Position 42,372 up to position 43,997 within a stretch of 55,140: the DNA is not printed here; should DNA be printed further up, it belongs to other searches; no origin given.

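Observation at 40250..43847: Minimal, split type IV pilus / Com-like module: two prepilins facing an orphan GspE-family ATPase, with no platform protein or prepilin peptidase nearby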

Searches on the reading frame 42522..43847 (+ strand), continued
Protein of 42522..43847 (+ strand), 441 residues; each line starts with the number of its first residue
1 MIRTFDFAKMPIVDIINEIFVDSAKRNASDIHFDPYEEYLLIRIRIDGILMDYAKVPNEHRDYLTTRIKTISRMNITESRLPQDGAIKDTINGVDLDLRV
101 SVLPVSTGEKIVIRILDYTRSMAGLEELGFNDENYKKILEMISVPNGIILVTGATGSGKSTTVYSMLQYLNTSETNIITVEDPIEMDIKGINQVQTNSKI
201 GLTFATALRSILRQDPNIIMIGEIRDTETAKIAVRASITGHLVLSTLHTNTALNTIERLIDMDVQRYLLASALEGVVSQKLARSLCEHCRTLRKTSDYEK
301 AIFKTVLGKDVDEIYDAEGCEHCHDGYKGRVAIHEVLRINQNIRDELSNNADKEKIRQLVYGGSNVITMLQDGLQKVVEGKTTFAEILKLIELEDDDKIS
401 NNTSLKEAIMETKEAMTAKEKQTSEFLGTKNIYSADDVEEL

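Call 32: find_encoding_contigs(protein=P0069, flank=10000, max_places=3)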
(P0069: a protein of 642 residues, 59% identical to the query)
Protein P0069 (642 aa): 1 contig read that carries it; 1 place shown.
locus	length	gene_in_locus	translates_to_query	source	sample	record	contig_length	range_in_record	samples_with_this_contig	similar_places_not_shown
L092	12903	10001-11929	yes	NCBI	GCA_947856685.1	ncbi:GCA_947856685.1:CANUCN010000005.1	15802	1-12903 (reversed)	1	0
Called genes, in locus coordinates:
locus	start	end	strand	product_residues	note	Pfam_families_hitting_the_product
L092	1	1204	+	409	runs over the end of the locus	PF03952:Enolase_N, PF00113:Enolase_C, PF13378:MR_MLE_C (weak)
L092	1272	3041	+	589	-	PF00226:DnaJ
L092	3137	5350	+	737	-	PF17854:FtsK_alpha, PF01580:FtsK_SpoIIIE, PF09397:FtsK_gamma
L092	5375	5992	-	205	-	PF01726:LexA_DNA_bind, PF13730:HTH_36 (weak), PF12802:MarR_2 (weak), PF00717:Peptidase_S24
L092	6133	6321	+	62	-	-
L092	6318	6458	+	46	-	-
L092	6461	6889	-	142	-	-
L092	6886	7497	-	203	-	PF00565:SNase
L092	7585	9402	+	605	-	PF00009:GTP_EFTU, PF01926:MMR_HSR1 (weak), PF03144:GTP_EFTU_D2, PF22042:EF-G_D2, PF14492:EFG_III (weak), PF00679:EFG_C, PF21018:BipA_C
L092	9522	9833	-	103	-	PF14181:YqfQ (weak)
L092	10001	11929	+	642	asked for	PF00482:T2SSF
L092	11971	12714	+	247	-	PF06750:A24_N_bact, PF01478:Peptidase_A24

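Call 34: find_homologous_proteins(query=window:42522-43847:+, max_evalue=1e-50)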
Query window:42522-43847:+ (441 aa): 8000 proteins with E <= 1e-50 among 8000 candidates; the best 120 are listed.
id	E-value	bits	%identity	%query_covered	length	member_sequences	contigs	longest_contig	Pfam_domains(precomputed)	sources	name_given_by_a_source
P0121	1.5e-281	951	100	100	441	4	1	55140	PF13173.13,PF00437.27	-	-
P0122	4.0e-265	897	93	100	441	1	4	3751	PF00437.27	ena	-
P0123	2.6e-264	894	94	100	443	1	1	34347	PF00437.27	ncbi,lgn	-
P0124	3.7e-250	848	88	100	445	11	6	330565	PF00437.27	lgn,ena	-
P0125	9.5e-237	804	85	97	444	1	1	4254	PF00437.27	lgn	-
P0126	6.9e-236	801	83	100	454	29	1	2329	PF00437.27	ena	-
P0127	8.6e-235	797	82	100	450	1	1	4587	PF00437.27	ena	-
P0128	1.5e-234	796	84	98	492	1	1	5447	PF00437.27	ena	-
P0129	7.3e-234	794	82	100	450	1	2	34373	PF00437.27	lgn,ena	-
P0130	7.9e-234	794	82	100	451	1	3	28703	PF00437.27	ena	-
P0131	1.8e-233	793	83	98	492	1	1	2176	PF00437.27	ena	-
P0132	1.8e-233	793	83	98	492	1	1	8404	PF00437.27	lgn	-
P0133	1.9e-233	793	83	98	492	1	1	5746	PF00437.27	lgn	-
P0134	2.9e-233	792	82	100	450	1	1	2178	PF00437.27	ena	-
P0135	3.0e-233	792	82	100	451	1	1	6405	PF00437.27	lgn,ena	-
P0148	1.4e-232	790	83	98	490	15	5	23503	PF00437.27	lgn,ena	-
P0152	1.8e-232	790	81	100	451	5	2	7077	PF00437.27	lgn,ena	-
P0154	2.0e-232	789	81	100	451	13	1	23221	PF00437.27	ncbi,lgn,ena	-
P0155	2.1e-232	789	81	100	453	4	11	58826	PF00437.27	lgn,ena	-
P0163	1.8e-231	786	81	100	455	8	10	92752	PF00437.27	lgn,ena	-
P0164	3.5e-231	785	83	98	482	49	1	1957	PF00437.27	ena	-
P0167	9.0e-231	784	82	98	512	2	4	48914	PF00437.27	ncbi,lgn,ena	-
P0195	2.1e-229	779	82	98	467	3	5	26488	PF00437.27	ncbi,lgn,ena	-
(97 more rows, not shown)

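Call 37: find_homologous_proteins(query=P0023, max_evalue=1e-100)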
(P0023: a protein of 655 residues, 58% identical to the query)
Query P0023 (655 aa): 3038 proteins with E <= 1e-100 among 8000 candidates; the best 120 are listed.
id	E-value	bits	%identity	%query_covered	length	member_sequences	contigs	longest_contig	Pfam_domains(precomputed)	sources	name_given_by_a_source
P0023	0.0e+0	1433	100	100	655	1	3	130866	PF00482.29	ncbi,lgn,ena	-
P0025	0.0e+0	1432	100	100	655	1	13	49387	PF00482.29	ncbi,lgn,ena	-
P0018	0.0e+0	1430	100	100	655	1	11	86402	PF00482.29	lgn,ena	-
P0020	0.0e+0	1429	100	100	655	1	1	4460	PF00482.29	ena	-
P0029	0.0e+0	1429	100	100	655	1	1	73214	PF00482.29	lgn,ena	-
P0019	0.0e+0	1429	100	100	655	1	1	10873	PF00482.29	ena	-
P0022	0.0e+0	1427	99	100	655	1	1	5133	PF00482.29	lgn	-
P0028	0.0e+0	1425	99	100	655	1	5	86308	PF00482.29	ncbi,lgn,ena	-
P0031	0.0e+0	1421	99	100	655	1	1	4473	PF00482.29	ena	-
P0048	0.0e+0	1152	81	97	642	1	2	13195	PF00482.29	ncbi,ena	-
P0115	0.0e+0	1143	79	97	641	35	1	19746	PF00482.29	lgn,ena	-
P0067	0.0e+0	1141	80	97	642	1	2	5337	PF00482.29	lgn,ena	-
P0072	0.0e+0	1141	80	97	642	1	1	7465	PF00482.29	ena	-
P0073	0.0e+0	1140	80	97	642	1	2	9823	PF00482.29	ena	-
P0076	0.0e+0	1140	80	97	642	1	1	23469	PF00482.29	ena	-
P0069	0.0e+0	1138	80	97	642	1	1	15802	PF00482.29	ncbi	-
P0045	0.0e+0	1127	77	100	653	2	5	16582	PF00482.29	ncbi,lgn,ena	-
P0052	0.0e+0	1127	76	100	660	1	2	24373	PF00482.29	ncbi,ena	-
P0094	0.0e+0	1122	76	97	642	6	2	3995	PF00482.29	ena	-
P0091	0.0e+0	1121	79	97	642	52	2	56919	PF00482.29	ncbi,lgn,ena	-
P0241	0.0e+0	1106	79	97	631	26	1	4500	PF00482.29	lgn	-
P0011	0.0e+0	1105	76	99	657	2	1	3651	PF00482.29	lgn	-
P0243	0.0e+0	1088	77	96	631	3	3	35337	PF00482.29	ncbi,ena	-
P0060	0.0e+0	1087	75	100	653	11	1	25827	PF00482.29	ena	-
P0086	0.0e+0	1081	76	97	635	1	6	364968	PF00482.29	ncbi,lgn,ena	-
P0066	0.0e+0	1076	76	97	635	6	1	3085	PF00482.29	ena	-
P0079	0.0e+0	1064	75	97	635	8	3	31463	PF00482.29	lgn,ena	-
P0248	2.1e-297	1006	73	93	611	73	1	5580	PF00482.29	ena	-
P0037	4.9e-272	922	65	99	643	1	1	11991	PF00482.29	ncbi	-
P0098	9.3e-265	898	67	88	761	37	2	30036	PF00482.29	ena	-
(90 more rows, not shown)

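Call 52: search_solved_structures(query=window:42522-43847:+, max_evalue=1e-30)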
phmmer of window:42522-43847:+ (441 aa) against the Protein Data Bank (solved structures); distinct sequences matched with E-value up to 1e-30: 19.
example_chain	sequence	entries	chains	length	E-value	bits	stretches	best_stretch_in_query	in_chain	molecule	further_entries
4pht_A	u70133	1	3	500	1.3e-105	357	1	10-390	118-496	General secretory pathway protein E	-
4ksr_A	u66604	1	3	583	2.6e-101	342.8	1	10-391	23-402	Type II secretion system protein E, Hemolysin-coregulated protein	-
4kss_A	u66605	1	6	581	2.7e-101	342.7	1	10-392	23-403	Type II secretion system protein E, hemolysin-coregulated protein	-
1p9r_A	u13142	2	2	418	3.3e-101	342.5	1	10-389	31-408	General secretion pathway protein E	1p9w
5zfr_A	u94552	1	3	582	1.6e-99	336.9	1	10-392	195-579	Type IV pilus biogenesis ATPase PilB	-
6olj_C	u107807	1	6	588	3.7e-99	335.7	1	10-392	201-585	Type IV pilus biogenesis ATPase PilB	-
5tsg_B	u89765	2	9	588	4.1e-99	335.6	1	10-392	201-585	Type IV pilus biogenesis ATPase PilB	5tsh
3jc8_Ba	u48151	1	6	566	1.5e-98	333.7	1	10-388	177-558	Type IV-A pilus assembly ATPase PilB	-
6ejf_A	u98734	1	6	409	9.7e-94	317.9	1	17-389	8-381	Type IV pilus assembly protein PilF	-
5oiu_A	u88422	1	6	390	1.1e-93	317.7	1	17-389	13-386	Type IV pilus assembly protein PilF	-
5it5_F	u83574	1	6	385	1.2e-93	317.6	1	17-389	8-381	ATP binding motif-containing protein PilF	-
6f8l_G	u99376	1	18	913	7.4e-93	315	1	17-389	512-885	Type IV pilus assembly protein PilF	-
3jvu_A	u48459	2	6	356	9.7e-38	133.5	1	16-284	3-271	Twitching mobility protein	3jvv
2ewv_A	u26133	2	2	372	6.9e-37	130.7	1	119-283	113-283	twitching motility protein PilT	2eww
2gsz_A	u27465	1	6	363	7.6e-37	130.5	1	120-283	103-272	twitching motility protein PilT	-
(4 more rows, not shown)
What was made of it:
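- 42522..43847 (+): Type IV filament extension ATPase (GspE/PilB/PilF-like), 441 aa, without the N1 domain. It has a zinc-type tetracysteine motif (CEHC...CEHC) and a ~50-aa C-terminal tail beyond the T2SSE domain. PDB matches: EpsE 357, PilB 336, PilF 318 and PilT 133 bits (call 52).
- On Type IV filament (T4F) system, four core components: Closest solved structures are EpsE, PilB and PilF rather than PilT (call 52).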

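Call 53: search_protein_families(library=pfam, proteins=[L050:12148-14067:-, P0023, L050:11367-12221:-, L063:14471-14818:+, L013:567-1895:-, L013:1899-2633:-, L013:2643-3005:-, L086:8655-9509:+, L090:10089-11807:+], max_evalue=0.01)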
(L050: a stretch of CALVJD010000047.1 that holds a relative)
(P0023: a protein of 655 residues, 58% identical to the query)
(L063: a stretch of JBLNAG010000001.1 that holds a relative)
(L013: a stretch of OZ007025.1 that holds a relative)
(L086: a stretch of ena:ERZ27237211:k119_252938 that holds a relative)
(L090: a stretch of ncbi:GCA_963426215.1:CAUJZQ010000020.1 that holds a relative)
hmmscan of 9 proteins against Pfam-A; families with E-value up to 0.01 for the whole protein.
L050:12148-14067:- (639 aa): 1 family
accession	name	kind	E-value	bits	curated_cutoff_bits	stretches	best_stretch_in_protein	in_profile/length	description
PF00482.28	T2SSF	-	6.8e-51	171.9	25.2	2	301-424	1-125/125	Type II secretion system (T2SS), protein F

P0023 (655 aa): 2 families
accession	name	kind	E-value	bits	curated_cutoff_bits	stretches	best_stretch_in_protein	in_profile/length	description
PF00482.28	T2SSF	-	2.4e-49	166.9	25.2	2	319-442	1-125/125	Type II secretion system (T2SS), protein F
PF11981.13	DUF3482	-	0.002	18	29.2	1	101-175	212-285/293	Domain of unknown function (DUF3482)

L050:11367-12221:- (284 aa): 2 families
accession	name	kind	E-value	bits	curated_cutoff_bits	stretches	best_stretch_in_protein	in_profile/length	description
PF06750.18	A24_N_bact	-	8e-32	109.6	23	1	39-122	1-84/84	Bacterial Peptidase A24 N-terminal domain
PF01478.23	Peptidase_A24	-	1.9e-16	60.9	26.5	1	133-242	2-104/104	Type IV leader peptidase family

L063:14471-14818:+ (115 aa): 1 family
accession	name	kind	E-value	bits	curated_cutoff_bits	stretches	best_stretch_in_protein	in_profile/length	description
PF14181.11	YqfQ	-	6e-09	36.7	27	1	31-105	46-120/166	YqfQ-like protein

L013:567-1895:- (442 aa): 7 families
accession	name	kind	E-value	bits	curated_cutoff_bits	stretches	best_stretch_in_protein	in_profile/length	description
PF00437.27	T2SSE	-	1.5e-58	198.7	24.9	1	91-368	4-277/370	Type II/IV secretion system protein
PF00005.33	ABC_tran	-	6.1e-05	24.1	25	1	216-259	8-50/137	ABC transporter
PF14532.12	Sigma54_activ_2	-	0.0012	19.5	25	1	208-258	10-60/138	Sigma-54 interaction domain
PF12775.13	AAA_7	-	0.0053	16.7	25.8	0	208-246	22-60/181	P-loop containing dynein motor region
PF00735.24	Septin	-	0.006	16.3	26.2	1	219-273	4-53/280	Septin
PF13304.12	AAA_21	-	0.0061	17.1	27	0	224-293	4-72/304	AAA domain, putative AbiEii toxin, Type IV TA system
PF05272.17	VapE-like_dom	-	0.0083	16.1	25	0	194-265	26-98/217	Virulence-associated protein E-like domain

L013:1899-2633:- (244 aa): 8 families
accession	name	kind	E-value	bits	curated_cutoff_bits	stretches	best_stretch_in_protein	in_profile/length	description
PF13614.12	AAA_31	-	1.1e-13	51.9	27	1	6-168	1-167/177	AAA domain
PF01656.29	CbiA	-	7e-11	42.6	25.4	1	9-186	1-91/125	CobQ/CobB/MinD/ParA nucleotide binding domain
PF10609.15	ParA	-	1.2e-08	35.2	27.1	1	7-182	4-177/246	NUBPL iron-transfer P-loop NTPase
PF09140.17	MipZ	-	0.00017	21.4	20.7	1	8-160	2-141/262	ATPase MipZ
PF00448.28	SRP54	-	0.00084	19.5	22.7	0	9-45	4-39/196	SRP54-type protein, GTPase domain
PF07015.17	VirC1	-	0.001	18.9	24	1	7-43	2-38/231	VirC1 protein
PF02374.21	ArsA_ATPase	-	0.0022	17.7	24.3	1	12-80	6-70/305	Anion-transporting ATPase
PF06564.18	CBP_BcsQ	-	0.0039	17.2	21.3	0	7-151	2-148/234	Cellulose biosynthesis protein BcsQ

L013:2643-3005:- (120 aa): 1 family
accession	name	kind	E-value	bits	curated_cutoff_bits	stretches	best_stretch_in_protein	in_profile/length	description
PF07811.17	TadE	-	0.00029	21.4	22.9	1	5-31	1-27/43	TadE-like protein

L086:8655-9509:+ (284 aa): 1 family
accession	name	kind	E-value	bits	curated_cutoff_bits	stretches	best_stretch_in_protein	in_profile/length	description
PF07963.17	N_methyl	-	2.2e-06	27.4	21.2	1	2-24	4-26/27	Prokaryotic N-terminal methylation motif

L090:10089-11807:+ (572 aa): 4 families
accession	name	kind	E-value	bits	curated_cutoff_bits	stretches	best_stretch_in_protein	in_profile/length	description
PF13385.13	Laminin_G_3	-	3.9e-15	56.7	27.6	1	421-562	13-150/151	Concanavalin A-like lectin/glucanases superfamily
PF02973.23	Sialidase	-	0.0013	18.7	26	1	490-564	107-183/189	Sialidase, N-terminal domain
PF22925.3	TS_C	-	0.0029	17.7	27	1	478-559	122-201/202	Trans-sialidase, C-terminal domain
PF14937.11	DUF4500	-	0.0067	16.8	27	0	292-350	16-73/81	Domain of unknown function (DUF4500)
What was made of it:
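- Pfam T2SSF x2 and A24_N_bact + Peptidase_A24 confirm their identity (call 53).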

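Call 69: find_encoding_contigs(protein=P0052, flank=10000, max_places=4)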
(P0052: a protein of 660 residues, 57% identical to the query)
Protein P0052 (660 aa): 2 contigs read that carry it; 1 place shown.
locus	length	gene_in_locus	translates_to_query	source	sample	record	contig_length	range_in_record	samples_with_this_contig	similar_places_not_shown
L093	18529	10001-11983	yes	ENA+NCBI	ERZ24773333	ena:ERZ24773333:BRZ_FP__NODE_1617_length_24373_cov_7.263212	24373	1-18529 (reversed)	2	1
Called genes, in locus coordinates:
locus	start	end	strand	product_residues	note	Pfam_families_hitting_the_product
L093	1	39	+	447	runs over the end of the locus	PF21799:MurD-like_N (weak), PF08245:Mur_ligase_M, PF02875:Mur_ligase_C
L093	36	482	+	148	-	PF01161:PBP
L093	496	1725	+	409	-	PF03952:Enolase_N, PF00113:Enolase_C, PF13378:MR_MLE_C (weak)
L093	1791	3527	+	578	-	PF00226:DnaJ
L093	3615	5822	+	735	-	PF12846:AAA_10 (faint), PF17854:FtsK_alpha, PF01580:FtsK_SpoIIIE, PF09397:FtsK_gamma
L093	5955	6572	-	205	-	PF01726:LexA_DNA_bind, PF13730:HTH_36 (weak), PF12802:MarR_2 (weak), PF00717:Peptidase_S24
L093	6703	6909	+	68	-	-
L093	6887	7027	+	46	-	-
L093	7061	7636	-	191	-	PF00565:SNase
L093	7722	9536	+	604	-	PF00009:GTP_EFTU, PF01926:MMR_HSR1 (weak), PF03144:GTP_EFTU_D2, PF22042:EF-G_D2, PF14492:EFG_III (weak), PF00679:EFG_C, PF21018:BipA_C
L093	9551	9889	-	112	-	PF14181:YqfQ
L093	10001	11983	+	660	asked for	PF00482:T2SSF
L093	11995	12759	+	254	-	PF06750:A24_N_bact, PF01478:Peptidase_A24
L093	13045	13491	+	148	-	PF01252:Peptidase_A8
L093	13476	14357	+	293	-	PF00849:PseudoU_synth_2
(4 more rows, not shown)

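Call 70: find_encoding_contigs(protein=P0243, flank=10000, max_places=4)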
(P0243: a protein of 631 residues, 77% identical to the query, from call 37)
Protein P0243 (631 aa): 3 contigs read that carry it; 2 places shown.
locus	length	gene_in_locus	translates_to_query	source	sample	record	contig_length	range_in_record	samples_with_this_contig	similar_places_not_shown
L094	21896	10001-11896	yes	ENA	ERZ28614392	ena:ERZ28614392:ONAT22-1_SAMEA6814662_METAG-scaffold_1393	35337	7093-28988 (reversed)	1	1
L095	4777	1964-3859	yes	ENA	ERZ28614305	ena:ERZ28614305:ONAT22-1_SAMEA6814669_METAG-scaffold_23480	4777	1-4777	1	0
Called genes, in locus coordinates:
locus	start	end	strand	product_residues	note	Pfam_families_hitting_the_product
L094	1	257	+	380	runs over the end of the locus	PF13421:Band_7_1, PF13240:Zn_Ribbon_1 (faint)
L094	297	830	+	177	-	PF04280:Tim44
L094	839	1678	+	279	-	PF04280:Tim44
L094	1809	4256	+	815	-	PF13361:UvrD_C (weak), PF00580:UvrD-helicase, PF01443:Viral_helicase1 (faint), PF13245:AAA_19, PF13604:AAA_30 (faint), PF00580:UvrD-helicase, PF13538:UvrD_C_2 (faint), PF01396:Zn_ribbon_Top1 (weak)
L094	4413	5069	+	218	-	PF00072:Response_reg, PF00486:Trans_reg_C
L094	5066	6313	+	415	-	PF00512:HisKA, PF02518:HATPase_c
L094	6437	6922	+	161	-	-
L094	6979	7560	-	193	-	PF00565:SNase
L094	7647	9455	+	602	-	PF00009:GTP_EFTU, PF01926:MMR_HSR1 (weak), PF03144:GTP_EFTU_D2, PF22042:EF-G_D2, PF14492:EFG_III (weak), PF00679:EFG_C, PF21018:BipA_C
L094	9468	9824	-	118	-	PF14181:YqfQ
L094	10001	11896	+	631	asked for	PF00482:T2SSF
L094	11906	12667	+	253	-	PF06750:A24_N_bact, PF01478:Peptidase_A24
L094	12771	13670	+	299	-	PF03717:PBP_dimer, PF00905:Transpeptidase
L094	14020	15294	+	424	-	PF05673:DUF815 (weak), PF13191:AAA_16 (faint), PF00004:AAA, PF20720:nSTAND3 (weak), PF01434:Peptidase_M41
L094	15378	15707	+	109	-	-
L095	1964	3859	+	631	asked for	PF00482:T2SSF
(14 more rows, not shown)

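Call 81: list_cluster_members(proteins=[P0091, P0115, P0248, P0241, P0060, P0079, P0094, P0066, P0045, P0011])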
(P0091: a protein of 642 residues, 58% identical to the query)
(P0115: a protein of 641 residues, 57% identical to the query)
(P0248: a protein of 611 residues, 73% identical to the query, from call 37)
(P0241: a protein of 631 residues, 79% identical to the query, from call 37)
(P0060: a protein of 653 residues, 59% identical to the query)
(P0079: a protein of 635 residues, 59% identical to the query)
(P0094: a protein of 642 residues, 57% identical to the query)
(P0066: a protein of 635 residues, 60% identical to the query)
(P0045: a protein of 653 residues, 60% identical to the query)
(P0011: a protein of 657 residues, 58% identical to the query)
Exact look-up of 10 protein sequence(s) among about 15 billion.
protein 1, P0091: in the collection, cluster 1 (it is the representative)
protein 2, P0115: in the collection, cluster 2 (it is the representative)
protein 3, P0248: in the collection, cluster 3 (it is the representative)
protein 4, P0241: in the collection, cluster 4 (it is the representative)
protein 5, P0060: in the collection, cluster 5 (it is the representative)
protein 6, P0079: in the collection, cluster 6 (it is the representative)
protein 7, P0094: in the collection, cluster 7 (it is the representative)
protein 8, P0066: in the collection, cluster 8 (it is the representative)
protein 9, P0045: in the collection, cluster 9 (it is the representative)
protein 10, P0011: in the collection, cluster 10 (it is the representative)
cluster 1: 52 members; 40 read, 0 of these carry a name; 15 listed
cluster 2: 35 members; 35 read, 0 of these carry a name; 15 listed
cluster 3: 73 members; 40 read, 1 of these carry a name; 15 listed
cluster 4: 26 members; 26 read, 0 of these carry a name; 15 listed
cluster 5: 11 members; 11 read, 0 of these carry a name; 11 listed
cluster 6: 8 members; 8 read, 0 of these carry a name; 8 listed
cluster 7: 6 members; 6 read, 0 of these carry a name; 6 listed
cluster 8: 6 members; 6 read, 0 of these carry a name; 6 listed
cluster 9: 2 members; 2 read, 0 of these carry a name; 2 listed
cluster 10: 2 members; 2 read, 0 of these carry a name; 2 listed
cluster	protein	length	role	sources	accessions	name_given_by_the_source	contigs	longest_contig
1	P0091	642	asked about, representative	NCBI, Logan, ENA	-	-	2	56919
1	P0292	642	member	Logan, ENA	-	-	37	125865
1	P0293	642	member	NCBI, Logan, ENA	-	-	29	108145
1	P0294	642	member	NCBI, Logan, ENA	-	-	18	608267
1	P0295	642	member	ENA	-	-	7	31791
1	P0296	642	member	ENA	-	-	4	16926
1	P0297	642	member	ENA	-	-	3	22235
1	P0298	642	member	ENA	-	-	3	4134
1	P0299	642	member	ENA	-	-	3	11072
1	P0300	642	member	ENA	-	-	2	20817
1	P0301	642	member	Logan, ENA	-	-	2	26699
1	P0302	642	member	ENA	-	-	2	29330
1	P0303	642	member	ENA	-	-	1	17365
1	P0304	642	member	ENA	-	-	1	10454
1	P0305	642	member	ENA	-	-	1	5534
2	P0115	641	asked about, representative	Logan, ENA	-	-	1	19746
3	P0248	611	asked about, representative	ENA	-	-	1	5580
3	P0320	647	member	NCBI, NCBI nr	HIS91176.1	MAG TPA: type II secretion system F family protein [Candidatus Faecisoma merdavium] | type II secretion system F family protein [Candidatus Faecisoma merdavium]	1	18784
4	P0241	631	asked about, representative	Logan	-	-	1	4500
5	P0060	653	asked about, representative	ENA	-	-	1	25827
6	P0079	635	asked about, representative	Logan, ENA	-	-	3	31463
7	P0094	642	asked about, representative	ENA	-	-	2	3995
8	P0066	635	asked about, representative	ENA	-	-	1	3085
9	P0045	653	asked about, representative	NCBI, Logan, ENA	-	-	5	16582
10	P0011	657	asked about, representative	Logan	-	-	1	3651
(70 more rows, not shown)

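Call 82: list_cluster_members(proteins=[P0124, P0126, P0164, P0148, P0154, P0163, P0152, P0155, P0195, P0167])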
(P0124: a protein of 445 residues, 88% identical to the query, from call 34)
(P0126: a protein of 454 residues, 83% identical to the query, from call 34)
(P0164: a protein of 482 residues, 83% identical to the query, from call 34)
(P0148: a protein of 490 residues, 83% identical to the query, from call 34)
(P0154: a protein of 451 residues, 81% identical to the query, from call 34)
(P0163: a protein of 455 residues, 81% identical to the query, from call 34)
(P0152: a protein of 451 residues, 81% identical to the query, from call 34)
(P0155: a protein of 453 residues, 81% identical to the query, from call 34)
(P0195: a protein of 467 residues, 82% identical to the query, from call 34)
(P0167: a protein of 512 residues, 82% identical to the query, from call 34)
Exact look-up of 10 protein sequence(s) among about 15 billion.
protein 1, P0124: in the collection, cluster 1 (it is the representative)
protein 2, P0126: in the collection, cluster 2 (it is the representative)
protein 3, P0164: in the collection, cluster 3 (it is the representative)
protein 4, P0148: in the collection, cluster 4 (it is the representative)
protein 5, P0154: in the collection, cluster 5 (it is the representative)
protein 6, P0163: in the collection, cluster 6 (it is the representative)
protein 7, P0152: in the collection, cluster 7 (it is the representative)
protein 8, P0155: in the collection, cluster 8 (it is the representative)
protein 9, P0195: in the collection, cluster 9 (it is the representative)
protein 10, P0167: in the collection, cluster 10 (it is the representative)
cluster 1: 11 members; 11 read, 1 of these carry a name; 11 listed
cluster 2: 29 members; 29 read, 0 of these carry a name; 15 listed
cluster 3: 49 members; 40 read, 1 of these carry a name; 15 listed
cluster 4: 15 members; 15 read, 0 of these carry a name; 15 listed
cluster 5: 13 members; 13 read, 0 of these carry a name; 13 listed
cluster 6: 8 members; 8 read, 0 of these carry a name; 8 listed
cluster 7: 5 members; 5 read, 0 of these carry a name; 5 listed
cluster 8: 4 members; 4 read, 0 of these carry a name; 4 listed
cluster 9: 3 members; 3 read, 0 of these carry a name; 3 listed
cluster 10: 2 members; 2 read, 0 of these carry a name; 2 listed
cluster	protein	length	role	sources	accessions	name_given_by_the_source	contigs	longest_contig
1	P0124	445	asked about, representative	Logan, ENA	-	-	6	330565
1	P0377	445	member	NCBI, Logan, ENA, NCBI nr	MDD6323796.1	MAG: GspE/PulE family protein [Bacilli bacterium] | GspE/PulE family protein [Bacilli bacterium]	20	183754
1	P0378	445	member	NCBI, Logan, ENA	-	-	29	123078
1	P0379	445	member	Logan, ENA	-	-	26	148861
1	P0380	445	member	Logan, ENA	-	-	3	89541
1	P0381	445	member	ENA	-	-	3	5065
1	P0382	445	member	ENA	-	-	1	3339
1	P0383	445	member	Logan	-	-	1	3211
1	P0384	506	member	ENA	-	-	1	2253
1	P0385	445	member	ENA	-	-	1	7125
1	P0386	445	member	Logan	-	-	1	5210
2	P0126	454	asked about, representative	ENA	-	-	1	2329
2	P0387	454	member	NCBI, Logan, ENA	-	-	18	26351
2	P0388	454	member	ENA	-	-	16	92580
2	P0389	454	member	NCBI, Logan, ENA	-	-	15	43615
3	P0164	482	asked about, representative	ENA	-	-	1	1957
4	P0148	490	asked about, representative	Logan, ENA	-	-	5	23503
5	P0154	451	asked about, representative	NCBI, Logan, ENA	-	-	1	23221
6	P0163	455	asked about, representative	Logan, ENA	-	-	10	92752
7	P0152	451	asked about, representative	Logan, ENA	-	-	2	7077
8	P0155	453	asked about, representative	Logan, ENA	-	-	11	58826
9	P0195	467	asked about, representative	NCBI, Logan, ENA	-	-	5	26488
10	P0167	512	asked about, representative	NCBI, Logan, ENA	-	-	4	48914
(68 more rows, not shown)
